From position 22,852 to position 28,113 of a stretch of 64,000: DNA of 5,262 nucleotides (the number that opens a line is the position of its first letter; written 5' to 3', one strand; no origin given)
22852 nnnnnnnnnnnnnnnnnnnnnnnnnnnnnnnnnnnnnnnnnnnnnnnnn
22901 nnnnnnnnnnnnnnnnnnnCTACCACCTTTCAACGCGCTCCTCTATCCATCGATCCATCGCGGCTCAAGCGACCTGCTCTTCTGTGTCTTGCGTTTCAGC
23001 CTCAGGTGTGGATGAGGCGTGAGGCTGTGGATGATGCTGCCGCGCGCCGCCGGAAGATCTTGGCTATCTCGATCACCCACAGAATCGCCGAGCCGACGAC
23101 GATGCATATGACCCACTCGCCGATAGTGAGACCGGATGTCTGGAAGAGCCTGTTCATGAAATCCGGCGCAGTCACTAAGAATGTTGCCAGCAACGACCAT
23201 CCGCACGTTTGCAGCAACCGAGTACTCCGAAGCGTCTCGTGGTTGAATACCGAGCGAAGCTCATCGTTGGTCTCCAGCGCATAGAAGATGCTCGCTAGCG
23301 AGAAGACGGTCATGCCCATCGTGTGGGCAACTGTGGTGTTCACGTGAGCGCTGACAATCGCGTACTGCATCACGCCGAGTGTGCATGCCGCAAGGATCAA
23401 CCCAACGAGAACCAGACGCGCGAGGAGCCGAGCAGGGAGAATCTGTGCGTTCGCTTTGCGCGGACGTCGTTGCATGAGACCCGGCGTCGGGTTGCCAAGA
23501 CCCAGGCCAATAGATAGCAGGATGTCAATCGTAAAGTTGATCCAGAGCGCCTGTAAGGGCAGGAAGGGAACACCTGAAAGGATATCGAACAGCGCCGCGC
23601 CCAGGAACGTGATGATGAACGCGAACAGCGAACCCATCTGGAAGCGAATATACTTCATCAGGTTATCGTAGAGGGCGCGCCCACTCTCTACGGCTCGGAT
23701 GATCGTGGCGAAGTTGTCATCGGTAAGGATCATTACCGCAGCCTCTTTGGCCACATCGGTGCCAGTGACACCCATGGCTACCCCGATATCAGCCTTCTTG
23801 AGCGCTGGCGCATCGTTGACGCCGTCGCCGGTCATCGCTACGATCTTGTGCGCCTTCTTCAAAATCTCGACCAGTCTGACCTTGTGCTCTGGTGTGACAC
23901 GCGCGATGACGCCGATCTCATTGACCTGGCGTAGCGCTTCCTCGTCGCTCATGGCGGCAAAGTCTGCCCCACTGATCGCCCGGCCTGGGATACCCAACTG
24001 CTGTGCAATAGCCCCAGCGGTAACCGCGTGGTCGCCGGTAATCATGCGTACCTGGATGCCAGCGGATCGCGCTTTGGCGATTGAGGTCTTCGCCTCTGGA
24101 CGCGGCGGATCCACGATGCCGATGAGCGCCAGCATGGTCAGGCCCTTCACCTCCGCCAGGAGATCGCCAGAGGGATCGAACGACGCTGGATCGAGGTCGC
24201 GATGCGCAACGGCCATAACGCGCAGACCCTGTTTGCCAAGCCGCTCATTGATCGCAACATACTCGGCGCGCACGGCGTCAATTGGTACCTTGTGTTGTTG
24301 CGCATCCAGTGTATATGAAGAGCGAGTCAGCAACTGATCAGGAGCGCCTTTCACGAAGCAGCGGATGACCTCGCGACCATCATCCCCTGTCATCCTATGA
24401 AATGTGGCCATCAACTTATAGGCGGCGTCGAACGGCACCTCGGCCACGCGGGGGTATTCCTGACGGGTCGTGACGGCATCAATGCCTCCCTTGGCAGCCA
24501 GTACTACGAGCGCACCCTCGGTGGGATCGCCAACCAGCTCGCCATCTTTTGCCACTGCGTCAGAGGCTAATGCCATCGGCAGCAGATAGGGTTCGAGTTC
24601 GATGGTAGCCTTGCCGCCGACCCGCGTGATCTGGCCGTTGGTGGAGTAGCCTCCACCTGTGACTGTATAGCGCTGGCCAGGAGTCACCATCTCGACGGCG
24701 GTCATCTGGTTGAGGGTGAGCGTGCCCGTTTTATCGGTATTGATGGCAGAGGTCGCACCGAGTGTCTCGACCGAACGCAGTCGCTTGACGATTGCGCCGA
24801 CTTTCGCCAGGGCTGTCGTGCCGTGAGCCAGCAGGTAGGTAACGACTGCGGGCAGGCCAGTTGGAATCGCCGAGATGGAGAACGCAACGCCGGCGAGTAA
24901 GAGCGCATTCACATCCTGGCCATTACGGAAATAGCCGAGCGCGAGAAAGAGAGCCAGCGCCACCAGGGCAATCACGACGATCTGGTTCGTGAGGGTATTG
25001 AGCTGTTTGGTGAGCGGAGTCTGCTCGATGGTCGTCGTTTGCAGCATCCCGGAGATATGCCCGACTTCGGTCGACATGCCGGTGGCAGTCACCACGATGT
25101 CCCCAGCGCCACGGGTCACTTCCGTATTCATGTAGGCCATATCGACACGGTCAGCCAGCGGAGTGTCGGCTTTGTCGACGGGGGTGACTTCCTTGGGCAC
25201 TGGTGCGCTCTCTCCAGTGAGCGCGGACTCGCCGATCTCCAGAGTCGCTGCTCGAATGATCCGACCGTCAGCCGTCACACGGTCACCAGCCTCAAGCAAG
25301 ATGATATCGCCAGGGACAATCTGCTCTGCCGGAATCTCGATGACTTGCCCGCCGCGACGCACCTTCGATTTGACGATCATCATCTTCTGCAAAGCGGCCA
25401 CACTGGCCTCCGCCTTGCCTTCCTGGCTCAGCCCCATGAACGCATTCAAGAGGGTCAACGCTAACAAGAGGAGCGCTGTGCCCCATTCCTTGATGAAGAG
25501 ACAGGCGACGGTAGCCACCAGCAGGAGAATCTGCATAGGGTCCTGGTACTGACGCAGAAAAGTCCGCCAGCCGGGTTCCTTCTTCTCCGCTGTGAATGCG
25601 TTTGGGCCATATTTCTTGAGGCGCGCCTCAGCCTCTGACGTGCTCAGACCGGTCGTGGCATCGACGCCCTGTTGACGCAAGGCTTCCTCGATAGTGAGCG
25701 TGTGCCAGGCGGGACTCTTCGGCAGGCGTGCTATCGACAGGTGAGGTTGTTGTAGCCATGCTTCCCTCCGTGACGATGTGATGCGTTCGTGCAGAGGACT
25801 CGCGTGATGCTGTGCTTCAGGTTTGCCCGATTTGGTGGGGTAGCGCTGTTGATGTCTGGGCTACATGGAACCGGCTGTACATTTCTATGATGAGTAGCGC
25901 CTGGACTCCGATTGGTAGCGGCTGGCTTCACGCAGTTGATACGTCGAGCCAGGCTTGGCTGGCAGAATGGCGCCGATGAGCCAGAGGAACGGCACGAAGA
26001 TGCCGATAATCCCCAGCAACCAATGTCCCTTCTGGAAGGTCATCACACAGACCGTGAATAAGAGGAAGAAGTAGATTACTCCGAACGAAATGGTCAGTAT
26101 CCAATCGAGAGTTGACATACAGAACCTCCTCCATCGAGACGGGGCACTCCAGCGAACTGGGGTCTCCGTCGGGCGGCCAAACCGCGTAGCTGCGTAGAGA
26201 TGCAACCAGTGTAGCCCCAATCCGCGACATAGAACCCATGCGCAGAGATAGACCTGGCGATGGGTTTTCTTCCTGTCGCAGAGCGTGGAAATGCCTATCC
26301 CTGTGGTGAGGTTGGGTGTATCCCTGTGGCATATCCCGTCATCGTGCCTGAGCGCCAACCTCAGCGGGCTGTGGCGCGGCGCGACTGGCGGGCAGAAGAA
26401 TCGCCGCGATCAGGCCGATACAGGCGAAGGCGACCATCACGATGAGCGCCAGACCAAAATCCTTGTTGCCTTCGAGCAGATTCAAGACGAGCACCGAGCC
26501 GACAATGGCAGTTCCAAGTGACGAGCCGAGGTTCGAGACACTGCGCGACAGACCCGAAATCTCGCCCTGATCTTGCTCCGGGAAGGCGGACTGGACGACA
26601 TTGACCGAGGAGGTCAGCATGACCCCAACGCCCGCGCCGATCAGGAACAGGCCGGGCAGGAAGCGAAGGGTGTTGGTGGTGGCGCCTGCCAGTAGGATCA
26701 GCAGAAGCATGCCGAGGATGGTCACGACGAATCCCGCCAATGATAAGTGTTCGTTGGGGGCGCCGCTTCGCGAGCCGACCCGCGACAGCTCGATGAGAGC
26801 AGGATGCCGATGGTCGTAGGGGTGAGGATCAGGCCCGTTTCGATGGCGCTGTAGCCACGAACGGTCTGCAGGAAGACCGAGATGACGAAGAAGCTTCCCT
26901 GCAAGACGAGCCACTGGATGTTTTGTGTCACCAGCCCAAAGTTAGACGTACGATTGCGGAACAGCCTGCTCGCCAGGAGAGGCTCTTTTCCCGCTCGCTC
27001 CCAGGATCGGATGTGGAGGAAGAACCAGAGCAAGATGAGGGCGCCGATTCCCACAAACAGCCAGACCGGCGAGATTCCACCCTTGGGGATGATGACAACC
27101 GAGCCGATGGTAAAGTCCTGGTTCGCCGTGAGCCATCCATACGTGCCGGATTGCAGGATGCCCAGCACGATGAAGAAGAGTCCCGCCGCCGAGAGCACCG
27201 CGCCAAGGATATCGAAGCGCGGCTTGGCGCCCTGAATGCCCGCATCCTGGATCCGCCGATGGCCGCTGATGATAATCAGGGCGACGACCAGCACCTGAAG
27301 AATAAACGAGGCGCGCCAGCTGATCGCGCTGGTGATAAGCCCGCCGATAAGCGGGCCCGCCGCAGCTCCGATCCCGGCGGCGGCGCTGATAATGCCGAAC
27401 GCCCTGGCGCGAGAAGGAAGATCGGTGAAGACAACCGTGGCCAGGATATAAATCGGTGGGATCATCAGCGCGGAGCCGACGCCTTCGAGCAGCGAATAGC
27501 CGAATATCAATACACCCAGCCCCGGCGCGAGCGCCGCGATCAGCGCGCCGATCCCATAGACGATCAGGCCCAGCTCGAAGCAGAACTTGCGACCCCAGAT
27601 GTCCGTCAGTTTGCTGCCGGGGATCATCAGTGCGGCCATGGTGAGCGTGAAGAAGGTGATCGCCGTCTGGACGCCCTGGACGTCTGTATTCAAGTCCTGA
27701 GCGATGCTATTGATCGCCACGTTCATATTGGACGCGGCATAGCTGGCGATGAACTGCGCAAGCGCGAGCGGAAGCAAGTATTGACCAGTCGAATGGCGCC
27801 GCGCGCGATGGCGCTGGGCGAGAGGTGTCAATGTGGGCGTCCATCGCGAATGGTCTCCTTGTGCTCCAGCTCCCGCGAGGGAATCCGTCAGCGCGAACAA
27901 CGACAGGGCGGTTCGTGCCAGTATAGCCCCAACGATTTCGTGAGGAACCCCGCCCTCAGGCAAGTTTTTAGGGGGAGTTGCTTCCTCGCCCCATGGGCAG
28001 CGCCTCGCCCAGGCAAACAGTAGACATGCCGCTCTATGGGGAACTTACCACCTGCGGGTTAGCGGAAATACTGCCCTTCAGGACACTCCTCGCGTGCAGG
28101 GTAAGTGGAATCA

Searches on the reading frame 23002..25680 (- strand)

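Call 25: search_protein_families(library=pfam, proteins=[window:23002-25680:-], max_evalue=0.00001)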
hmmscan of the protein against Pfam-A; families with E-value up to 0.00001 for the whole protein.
window:23002-25680:- (892 aa): 6 families
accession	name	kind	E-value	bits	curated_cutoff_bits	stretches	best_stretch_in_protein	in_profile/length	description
PF00122.25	E1-E2_ATPase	-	2.6e-45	154.6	28.1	1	103-293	5-180/181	E1-E2 ATPase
PF00689.26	Cation_ATPase_C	-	6.2e-34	117.7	27.3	1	704-876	2-175/175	Cation transporting ATPase, C-terminus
PF13246.12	Cation_ATPase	-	3e-18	66.1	21.7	1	377-456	14-90/91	Cation transport ATPase (P-type)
PF00690.31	Cation_ATPase_N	-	1.8e-17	63.2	20.4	1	3-58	12-67/69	Cation transporter/ATPase, N-terminus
PF00702.32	Hydrolase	-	1.7e-16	61.6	26.4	1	509-631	81-191/191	haloacid dehalogenase-like hydrolase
PF08282.18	Hydrolase_3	-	9.5e-06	25.9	20.9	0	603-659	195-250/255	haloacid dehalogenase-like hydrolase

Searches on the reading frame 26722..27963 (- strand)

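Call 25: search_protein_families(library=pfam, proteins=[window:26722-27963:-], max_evalue=0.00001)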
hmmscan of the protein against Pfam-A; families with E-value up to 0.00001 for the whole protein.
window:26722-27963:- (413 aa): 1 family
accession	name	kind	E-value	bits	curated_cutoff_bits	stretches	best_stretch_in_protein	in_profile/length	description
PF07690.21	MFS_1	-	6.8e-28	98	33.4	1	66-389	1-253/347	Major Facilitator Superfamily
